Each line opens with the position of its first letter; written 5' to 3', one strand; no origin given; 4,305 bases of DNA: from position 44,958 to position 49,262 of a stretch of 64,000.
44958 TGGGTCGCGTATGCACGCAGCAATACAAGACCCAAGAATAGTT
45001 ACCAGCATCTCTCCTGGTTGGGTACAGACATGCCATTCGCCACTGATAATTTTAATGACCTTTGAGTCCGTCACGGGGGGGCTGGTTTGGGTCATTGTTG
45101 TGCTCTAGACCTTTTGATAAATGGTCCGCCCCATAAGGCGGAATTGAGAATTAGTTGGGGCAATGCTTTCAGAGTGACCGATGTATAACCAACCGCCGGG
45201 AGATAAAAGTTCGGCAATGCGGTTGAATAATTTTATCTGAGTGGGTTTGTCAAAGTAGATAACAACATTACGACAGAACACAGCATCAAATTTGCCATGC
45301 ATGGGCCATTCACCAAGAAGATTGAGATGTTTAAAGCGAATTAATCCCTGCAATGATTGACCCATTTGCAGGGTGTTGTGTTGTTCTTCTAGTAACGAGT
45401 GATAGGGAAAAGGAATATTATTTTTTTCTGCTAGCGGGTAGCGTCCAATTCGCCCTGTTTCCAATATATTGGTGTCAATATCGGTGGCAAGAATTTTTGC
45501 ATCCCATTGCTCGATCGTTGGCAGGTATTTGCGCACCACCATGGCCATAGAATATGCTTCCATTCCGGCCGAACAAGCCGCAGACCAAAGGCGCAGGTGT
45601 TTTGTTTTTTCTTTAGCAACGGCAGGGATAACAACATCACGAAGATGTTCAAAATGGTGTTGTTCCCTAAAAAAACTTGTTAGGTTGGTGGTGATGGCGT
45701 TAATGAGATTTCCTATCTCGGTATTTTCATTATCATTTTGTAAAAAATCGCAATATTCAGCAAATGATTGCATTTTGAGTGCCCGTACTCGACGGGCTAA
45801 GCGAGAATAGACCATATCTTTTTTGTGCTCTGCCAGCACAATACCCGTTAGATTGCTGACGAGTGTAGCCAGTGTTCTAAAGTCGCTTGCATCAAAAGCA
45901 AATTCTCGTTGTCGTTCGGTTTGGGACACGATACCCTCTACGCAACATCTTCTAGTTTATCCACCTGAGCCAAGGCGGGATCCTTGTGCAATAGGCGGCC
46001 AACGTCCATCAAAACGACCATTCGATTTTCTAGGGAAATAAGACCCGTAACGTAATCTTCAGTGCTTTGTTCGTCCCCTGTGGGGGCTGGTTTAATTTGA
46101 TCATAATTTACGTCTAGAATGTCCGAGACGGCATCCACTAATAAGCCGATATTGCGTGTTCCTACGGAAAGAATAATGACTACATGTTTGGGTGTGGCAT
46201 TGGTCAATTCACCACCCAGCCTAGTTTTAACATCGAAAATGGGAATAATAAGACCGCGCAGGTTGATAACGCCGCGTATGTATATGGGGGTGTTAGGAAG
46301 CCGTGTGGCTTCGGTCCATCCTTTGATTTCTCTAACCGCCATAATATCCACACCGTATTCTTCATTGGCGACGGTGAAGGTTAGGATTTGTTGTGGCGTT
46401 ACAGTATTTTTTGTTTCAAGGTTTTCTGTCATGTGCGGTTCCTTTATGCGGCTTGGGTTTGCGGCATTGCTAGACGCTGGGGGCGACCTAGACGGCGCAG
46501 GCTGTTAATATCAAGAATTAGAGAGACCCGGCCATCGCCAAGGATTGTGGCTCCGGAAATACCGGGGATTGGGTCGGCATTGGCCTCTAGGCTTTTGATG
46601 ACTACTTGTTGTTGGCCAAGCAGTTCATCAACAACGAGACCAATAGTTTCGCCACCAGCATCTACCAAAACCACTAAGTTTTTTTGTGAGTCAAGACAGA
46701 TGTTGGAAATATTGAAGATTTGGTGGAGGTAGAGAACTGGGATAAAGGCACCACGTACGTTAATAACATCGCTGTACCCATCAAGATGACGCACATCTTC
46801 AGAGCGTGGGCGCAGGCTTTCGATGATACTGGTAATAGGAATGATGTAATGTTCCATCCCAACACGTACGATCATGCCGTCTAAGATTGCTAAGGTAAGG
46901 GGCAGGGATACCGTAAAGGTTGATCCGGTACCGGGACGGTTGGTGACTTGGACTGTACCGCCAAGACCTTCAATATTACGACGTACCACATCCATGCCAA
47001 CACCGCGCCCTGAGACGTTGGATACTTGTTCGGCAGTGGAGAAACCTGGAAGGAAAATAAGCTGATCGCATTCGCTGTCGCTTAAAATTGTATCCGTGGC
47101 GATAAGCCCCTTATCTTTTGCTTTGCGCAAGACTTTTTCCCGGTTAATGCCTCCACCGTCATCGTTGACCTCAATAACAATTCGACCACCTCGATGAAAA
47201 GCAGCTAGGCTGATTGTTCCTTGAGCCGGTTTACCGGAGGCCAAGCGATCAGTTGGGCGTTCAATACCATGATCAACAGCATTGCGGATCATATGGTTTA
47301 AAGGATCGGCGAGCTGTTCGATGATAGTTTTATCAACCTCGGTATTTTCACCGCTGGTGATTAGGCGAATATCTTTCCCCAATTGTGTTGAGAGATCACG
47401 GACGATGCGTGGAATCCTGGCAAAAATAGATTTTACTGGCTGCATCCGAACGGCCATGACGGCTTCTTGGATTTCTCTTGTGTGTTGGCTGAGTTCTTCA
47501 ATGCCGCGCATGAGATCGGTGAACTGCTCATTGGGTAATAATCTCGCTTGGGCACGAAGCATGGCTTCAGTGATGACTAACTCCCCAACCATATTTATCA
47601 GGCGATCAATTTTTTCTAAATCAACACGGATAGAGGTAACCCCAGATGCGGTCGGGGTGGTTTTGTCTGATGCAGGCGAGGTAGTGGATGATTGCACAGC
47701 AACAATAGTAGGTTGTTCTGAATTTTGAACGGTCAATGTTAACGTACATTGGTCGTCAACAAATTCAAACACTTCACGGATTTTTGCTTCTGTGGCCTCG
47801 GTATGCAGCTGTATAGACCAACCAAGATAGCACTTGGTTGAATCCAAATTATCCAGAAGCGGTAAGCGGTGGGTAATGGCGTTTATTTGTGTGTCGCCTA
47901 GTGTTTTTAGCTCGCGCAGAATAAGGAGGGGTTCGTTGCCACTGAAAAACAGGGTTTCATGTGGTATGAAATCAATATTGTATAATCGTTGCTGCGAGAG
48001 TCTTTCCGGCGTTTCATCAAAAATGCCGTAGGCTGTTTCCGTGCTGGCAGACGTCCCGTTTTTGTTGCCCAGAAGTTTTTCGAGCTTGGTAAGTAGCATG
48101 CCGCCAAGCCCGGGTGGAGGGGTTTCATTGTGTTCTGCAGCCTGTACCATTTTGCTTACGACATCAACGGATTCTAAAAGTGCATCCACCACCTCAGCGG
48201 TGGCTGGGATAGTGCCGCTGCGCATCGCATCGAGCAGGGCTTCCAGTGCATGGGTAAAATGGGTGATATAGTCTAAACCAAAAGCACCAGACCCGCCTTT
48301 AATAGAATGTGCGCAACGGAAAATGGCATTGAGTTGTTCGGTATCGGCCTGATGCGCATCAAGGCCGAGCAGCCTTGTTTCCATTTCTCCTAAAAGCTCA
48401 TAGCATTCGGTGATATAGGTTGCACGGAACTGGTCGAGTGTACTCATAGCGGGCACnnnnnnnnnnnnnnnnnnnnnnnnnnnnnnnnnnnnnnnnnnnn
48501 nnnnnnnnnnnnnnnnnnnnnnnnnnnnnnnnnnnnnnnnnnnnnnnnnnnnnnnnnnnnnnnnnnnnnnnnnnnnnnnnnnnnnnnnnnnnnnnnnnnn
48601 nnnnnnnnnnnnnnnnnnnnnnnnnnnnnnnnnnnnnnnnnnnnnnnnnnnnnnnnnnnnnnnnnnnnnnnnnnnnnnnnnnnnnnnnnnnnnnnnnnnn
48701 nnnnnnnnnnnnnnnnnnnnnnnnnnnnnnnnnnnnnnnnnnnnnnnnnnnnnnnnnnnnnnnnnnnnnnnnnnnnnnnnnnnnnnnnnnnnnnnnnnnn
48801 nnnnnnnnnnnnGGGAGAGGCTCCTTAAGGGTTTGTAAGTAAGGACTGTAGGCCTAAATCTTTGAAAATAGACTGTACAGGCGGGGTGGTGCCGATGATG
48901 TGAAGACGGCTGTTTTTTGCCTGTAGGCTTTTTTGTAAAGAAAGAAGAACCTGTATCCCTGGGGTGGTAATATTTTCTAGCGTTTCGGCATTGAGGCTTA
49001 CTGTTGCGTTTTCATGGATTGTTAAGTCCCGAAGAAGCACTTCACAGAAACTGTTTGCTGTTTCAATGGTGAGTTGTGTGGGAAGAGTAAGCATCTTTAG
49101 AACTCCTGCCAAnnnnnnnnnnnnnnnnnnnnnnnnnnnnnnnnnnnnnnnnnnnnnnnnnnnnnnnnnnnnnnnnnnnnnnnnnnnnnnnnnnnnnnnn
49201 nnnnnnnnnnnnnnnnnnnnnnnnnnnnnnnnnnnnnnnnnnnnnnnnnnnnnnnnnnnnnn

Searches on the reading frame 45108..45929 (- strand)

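Call 35: search_protein_families(library=pfam, proteins=[window:45108-45929:-], max_evalue=0.001)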
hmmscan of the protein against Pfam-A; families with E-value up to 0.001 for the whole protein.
window:45108-45929:- (274 aa): 6 families
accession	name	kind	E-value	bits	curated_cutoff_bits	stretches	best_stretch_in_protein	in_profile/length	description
PF01739.24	CheR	-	2.7e-58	197.1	27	1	82-270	1-193/195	CheR methyltransferase, SAM binding domain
PF03705.20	CheR_N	-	2.2e-17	62.9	27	1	16-66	2-52/53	CheR methyltransferase, all-alpha domain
PF08242.18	Methyltransf_12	-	3e-05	25.1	30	1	196-248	50-98/98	Methyltransferase domain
PF13649.12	Methyltransf_25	-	5.8e-05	24.2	27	1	197-246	48-97/97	Methyltransferase domain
PF08241.18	Methyltransf_11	-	0.00025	22.1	21.2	0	212-250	59-95/95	Methyltransferase domain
PF13489.12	Methyltransf_23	-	0.00055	20.1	27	0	206-250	74-116/164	Methyltransferase domain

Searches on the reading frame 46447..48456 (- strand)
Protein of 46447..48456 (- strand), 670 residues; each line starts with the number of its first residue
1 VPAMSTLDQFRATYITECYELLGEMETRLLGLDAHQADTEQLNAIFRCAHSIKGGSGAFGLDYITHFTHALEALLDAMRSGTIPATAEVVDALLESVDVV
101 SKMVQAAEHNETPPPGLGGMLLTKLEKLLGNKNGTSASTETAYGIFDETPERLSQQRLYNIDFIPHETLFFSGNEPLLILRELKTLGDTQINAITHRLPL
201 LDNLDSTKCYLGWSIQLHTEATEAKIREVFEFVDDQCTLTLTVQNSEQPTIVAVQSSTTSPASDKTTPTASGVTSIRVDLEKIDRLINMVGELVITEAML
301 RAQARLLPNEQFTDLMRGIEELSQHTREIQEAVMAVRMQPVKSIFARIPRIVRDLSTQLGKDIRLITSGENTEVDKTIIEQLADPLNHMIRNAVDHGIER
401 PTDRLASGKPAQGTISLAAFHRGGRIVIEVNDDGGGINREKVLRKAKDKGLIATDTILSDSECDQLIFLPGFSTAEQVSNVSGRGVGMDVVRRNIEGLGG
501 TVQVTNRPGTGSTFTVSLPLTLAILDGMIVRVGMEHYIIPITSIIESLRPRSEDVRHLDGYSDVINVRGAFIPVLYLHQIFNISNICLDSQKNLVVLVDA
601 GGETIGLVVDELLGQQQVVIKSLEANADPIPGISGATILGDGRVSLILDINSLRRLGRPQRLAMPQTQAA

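Call 35: search_protein_families(library=pfam, proteins=[window:46447-48456:-], max_evalue=0.001)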
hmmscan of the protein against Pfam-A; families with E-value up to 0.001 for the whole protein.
window:46447-48456:- (670 aa): 5 families
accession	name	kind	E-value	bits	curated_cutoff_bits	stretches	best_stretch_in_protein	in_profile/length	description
PF01584.24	CheW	-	4.3e-32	111.1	23.5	1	527-653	2-133/138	CheW-like domain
PF02518.31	HATPase_c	-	4.2e-19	69.5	26.4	1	384-521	4-110/111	Histidine kinase-, DNA gyrase B-, and HSP90-like ATPase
PF02895.20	H-kinase_dim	-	6.2e-19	68.7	23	1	274-336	2-68/68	Signal transducing histidine kinase, homodimeric domain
PF01627.28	Hpt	-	6.7e-16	58.8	24.6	1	10-100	2-81/84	Hpt domain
PF23742.1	VBS_C3G9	-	0.00062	20.3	27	0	57-115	4-59/120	C3G9 VBS-like domain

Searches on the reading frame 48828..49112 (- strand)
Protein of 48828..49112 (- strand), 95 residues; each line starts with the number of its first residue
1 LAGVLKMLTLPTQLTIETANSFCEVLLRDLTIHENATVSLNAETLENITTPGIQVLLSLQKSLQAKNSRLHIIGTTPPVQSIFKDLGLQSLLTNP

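Call 35: search_protein_families(library=pfam, proteins=[window:48828-49112:-], max_evalue=0.001)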
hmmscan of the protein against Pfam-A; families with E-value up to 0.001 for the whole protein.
window:48828-49112:- (95 aa): 2 families
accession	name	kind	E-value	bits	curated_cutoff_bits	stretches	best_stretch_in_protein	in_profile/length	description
PF13466.11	STAS_2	-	1.4e-09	38.5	29.2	1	8-89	1-80/80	STAS domain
PF01740.26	STAS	-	8.8e-09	35.5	22.6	1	6-91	11-96/106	STAS domain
